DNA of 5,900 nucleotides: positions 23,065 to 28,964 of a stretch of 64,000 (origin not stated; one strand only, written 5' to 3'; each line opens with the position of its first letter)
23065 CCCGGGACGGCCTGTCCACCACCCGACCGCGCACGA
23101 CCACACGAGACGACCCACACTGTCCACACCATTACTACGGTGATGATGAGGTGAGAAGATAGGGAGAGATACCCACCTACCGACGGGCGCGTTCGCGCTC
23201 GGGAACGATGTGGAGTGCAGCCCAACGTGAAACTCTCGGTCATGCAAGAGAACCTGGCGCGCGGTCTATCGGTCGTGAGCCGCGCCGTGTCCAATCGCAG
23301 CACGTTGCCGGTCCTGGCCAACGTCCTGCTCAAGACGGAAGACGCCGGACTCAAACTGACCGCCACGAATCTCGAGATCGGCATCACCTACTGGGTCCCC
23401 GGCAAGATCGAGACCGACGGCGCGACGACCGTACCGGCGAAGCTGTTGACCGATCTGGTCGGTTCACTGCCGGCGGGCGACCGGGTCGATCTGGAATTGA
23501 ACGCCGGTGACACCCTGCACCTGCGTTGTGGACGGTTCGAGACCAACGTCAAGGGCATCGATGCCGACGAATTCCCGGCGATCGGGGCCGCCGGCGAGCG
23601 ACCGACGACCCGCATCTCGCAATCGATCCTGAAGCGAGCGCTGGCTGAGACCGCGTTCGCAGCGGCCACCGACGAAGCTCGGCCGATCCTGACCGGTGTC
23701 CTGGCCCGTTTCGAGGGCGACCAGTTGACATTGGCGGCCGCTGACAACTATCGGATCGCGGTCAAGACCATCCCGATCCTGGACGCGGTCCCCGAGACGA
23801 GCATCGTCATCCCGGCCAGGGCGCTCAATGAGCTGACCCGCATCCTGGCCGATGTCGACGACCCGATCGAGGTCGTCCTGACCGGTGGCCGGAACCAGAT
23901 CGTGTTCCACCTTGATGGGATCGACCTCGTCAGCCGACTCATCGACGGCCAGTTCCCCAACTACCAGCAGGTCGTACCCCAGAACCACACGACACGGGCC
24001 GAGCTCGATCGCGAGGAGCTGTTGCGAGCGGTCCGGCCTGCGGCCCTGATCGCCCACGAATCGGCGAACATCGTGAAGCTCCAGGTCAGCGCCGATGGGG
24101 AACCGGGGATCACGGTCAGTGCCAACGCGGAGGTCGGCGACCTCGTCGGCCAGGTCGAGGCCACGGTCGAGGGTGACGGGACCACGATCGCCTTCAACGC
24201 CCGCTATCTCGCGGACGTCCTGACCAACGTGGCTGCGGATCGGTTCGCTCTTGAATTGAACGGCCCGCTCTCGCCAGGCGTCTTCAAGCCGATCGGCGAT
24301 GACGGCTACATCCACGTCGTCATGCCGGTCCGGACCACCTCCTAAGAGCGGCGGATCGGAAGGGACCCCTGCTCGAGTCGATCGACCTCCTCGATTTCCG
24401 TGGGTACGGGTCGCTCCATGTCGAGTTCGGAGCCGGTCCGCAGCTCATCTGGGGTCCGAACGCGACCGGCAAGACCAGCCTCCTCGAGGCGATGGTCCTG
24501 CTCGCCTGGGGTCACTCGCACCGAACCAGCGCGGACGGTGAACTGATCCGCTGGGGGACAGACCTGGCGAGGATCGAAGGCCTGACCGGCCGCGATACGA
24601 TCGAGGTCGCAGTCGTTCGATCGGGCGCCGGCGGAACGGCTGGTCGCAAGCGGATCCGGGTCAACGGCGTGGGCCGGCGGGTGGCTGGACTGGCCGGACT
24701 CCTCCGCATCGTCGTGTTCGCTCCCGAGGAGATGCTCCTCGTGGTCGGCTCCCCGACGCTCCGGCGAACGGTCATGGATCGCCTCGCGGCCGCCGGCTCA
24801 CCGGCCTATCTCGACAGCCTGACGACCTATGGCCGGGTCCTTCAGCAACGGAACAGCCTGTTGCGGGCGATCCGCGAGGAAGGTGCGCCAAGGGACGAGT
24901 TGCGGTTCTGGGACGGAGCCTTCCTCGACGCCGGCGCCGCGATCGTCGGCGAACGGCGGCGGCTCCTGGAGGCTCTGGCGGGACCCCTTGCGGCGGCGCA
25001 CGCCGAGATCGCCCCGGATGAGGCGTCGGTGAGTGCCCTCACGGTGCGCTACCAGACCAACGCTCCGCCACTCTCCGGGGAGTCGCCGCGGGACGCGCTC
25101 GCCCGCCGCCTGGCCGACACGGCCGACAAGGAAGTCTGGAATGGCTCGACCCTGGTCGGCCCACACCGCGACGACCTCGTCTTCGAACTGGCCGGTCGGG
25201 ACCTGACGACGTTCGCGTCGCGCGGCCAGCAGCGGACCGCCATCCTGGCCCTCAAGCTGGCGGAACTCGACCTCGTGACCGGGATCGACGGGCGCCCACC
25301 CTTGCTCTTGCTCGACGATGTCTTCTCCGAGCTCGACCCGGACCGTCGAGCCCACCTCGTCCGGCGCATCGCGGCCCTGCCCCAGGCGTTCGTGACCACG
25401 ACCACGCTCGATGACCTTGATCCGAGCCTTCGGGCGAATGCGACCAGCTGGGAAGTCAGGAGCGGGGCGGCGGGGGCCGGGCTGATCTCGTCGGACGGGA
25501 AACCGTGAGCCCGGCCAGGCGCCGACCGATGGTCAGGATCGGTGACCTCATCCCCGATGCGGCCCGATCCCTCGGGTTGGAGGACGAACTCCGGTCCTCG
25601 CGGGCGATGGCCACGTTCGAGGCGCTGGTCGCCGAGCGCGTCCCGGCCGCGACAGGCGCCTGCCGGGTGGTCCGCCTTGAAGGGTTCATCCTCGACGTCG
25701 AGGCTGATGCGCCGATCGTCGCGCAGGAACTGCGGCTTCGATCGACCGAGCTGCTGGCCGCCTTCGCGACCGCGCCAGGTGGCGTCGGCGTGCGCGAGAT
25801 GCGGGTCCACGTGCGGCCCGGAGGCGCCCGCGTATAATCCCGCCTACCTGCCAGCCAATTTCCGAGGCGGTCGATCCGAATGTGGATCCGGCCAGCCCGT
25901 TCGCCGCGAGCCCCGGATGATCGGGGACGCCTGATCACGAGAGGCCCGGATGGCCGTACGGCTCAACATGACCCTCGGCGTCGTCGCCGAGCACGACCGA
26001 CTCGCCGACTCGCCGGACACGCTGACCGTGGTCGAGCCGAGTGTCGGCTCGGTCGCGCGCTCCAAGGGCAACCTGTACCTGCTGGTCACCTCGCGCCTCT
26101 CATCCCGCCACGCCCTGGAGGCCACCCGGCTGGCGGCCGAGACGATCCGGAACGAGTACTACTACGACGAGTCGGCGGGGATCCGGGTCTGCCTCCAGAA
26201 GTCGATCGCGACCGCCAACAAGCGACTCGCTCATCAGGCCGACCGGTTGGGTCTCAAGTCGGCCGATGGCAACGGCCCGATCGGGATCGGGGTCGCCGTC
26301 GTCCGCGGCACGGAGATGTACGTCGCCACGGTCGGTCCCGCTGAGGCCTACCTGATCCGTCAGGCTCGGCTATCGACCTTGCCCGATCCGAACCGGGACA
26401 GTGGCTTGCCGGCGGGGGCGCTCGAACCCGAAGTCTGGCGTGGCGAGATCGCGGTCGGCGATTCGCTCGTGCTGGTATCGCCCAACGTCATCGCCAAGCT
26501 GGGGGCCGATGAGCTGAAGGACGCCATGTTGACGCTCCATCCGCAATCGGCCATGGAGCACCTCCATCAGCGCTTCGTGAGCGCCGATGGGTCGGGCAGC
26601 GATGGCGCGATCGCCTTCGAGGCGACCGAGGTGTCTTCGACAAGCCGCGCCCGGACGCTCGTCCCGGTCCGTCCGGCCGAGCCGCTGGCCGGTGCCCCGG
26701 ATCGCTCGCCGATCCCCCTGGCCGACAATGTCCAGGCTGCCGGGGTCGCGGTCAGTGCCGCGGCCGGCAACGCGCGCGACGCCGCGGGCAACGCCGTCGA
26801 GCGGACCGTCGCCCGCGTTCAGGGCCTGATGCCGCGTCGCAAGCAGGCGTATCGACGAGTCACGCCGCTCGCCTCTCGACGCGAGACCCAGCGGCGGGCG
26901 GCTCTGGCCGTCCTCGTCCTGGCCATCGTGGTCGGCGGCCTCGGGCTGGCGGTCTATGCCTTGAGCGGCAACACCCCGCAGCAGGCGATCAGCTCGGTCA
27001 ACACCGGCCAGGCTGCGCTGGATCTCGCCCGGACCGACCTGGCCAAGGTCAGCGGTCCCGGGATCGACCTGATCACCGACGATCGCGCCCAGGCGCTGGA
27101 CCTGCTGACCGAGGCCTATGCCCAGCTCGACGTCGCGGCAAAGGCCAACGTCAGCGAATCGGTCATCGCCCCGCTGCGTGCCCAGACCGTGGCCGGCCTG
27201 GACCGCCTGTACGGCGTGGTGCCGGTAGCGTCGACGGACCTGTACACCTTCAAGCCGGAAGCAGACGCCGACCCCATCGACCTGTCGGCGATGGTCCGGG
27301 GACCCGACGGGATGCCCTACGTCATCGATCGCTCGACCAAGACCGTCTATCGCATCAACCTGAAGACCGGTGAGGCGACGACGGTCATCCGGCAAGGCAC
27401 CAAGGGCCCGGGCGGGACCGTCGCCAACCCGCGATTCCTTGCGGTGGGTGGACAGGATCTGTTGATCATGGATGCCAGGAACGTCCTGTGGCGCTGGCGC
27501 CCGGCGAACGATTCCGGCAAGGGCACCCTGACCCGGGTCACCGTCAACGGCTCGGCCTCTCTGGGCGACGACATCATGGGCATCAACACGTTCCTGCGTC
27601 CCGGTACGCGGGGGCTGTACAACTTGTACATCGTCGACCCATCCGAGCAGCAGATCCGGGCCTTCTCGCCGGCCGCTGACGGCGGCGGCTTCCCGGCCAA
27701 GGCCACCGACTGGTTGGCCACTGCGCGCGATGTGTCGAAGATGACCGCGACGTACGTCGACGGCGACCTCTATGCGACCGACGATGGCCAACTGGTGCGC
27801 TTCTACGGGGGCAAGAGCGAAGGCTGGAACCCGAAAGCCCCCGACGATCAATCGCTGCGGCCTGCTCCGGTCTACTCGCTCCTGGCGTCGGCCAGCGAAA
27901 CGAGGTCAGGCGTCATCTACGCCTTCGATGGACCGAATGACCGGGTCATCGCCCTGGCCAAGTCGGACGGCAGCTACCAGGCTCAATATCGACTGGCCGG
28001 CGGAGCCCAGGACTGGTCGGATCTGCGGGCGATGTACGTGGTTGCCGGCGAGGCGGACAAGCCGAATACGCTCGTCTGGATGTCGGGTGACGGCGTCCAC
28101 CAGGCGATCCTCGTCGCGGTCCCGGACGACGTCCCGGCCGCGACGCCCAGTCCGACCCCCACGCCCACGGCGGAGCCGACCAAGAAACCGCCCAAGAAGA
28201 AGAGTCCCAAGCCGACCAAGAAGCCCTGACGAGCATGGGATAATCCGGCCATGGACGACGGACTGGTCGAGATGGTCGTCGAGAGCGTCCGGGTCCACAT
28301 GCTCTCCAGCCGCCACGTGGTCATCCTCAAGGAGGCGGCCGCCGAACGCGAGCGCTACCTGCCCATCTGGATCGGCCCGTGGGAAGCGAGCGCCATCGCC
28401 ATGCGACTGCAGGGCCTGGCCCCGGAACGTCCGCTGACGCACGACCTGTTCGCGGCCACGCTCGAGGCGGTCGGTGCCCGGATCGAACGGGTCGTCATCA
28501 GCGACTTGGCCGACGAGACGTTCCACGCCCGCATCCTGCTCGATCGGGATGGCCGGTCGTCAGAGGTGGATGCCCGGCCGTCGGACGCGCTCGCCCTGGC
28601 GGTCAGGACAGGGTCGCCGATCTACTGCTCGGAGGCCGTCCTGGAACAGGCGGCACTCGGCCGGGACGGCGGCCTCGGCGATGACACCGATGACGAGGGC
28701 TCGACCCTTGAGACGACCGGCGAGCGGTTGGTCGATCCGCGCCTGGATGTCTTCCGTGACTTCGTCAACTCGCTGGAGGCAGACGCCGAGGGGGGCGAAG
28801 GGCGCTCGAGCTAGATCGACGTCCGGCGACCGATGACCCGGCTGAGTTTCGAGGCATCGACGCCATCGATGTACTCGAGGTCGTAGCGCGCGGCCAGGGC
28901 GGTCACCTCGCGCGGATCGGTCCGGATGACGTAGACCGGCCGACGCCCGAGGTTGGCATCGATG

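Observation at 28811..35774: Giant 1800-aa GT-C fusion glycosyltransferase (GT87/DUF2029-like + beta-propeller + PMT/GT39-like) paired with a divergent DUF2723 protein, adjacent to the PIM cluster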

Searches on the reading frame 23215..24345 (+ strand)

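Call 21: search_protein_families(library=pfam, proteins=[window:23215-24345:+], max_evalue=0.001)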
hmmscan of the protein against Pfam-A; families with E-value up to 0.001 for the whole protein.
window:23215-24345:+ (376 aa): 3 families
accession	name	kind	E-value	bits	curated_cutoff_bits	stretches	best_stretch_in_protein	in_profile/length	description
PF02767.21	DNA_pol3_beta_2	-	3.2e-34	118.1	27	1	134-249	2-116/116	DNA polymerase III beta subunit, central domain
PF00712.24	DNA_pol3_beta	-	1.8e-32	112.4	24.4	2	6-123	2-119/120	DNA polymerase III beta subunit, N-terminal domain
PF02768.20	DNA_pol3_beta_3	-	9.8e-23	80.7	27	1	252-373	2-121/121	DNA polymerase III beta subunit, C-terminal domain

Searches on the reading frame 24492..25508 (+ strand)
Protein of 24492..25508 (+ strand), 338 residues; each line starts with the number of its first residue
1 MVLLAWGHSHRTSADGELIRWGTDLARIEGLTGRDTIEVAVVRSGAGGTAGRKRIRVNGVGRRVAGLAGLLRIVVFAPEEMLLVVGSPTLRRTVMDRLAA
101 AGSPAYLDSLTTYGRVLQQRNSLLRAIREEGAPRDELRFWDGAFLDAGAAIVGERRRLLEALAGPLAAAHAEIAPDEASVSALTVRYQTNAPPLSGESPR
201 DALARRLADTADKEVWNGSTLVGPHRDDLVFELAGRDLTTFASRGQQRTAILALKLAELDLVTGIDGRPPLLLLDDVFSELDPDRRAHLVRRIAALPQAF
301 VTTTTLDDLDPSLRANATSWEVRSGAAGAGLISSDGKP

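Call 21: search_protein_families(library=pfam, proteins=[window:24492-25508:+], max_evalue=0.001)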
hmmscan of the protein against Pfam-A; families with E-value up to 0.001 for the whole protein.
window:24492-25508:+ (338 aa): 1 family
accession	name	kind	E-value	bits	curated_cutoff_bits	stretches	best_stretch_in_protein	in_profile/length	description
PF02463.25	SMC_N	-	4e-05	23.6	40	1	51-305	107-198/220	RecF/RecN/SMC N terminal domain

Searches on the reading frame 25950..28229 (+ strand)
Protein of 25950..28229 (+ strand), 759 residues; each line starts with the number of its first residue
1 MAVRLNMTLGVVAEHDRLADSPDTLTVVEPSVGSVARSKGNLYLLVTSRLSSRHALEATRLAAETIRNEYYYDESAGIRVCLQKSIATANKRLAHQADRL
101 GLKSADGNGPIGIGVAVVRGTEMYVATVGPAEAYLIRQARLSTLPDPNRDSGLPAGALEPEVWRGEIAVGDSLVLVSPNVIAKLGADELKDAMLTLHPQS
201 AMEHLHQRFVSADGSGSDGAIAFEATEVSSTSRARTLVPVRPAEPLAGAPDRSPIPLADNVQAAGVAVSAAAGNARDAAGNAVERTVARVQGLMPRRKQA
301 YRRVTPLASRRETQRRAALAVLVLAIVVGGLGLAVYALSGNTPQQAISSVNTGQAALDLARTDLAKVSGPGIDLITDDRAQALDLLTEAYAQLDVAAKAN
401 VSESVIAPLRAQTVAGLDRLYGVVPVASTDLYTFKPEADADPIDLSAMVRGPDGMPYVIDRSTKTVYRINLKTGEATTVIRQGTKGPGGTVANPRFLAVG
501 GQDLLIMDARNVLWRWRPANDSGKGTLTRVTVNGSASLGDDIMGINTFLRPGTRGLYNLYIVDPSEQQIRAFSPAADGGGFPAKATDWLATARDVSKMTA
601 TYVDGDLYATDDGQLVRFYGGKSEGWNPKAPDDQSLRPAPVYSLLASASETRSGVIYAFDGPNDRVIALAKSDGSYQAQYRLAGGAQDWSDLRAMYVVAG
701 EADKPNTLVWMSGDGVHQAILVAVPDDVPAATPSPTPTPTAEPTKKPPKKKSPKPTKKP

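Call 21: search_protein_families(library=pfam, proteins=[window:25950-28229:+], max_evalue=0.001)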
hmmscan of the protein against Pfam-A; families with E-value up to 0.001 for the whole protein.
window:25950-28229:+ (759 aa): 0 families

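Call 54: search_protein_families(library=pfam, proteins=[window:25950-28229:+], max_evalue=0.01)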
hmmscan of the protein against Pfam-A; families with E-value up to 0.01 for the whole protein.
window:25950-28229:+ (759 aa): 0 families

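Call 69: search_protein_families(library=ncbifam, proteins=[window:25950-28229:+], max_evalue=0.01)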
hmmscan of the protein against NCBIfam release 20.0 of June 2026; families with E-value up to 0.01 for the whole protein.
window:25950-28229:+ (759 aa): 1 family
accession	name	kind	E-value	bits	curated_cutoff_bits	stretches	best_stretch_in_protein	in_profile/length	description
NF033484.1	Stp1_PP2C_phos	equivalog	0.0023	17.5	230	1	58-143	42-124/232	Stp1/IreP family PP2C-type Ser/Thr phosphatase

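Call 85: search_solved_structures(query=window:25950-28229:+, max_evalue=1)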
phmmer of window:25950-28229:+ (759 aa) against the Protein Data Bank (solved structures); distinct sequences matched with E-value up to 1: 2.
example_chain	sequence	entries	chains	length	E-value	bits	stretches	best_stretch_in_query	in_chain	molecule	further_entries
8x8h_A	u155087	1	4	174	0.26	12.9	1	661-746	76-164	Pectate disaccharide-lyase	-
5fui_A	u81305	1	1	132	0.48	12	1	672-723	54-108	ENDO-1,3-BETA-GLUCANASE, FAMILY GH16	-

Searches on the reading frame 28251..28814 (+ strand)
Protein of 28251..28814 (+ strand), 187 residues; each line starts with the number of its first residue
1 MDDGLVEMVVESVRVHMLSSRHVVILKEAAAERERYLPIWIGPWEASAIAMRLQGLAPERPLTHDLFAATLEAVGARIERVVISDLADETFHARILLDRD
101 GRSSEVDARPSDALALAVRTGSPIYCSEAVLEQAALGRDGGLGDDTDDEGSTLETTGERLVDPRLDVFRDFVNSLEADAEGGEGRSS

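Call 21: search_protein_families(library=pfam, proteins=[window:28251-28814:+], max_evalue=0.001)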
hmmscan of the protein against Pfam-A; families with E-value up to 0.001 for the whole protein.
window:28251-28814:+ (187 aa): 1 family
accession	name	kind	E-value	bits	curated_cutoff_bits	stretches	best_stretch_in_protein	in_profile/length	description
PF02577.19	BFN_dom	-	6.6e-41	139.1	27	1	24-136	1-109/112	Bifunctional nuclease domain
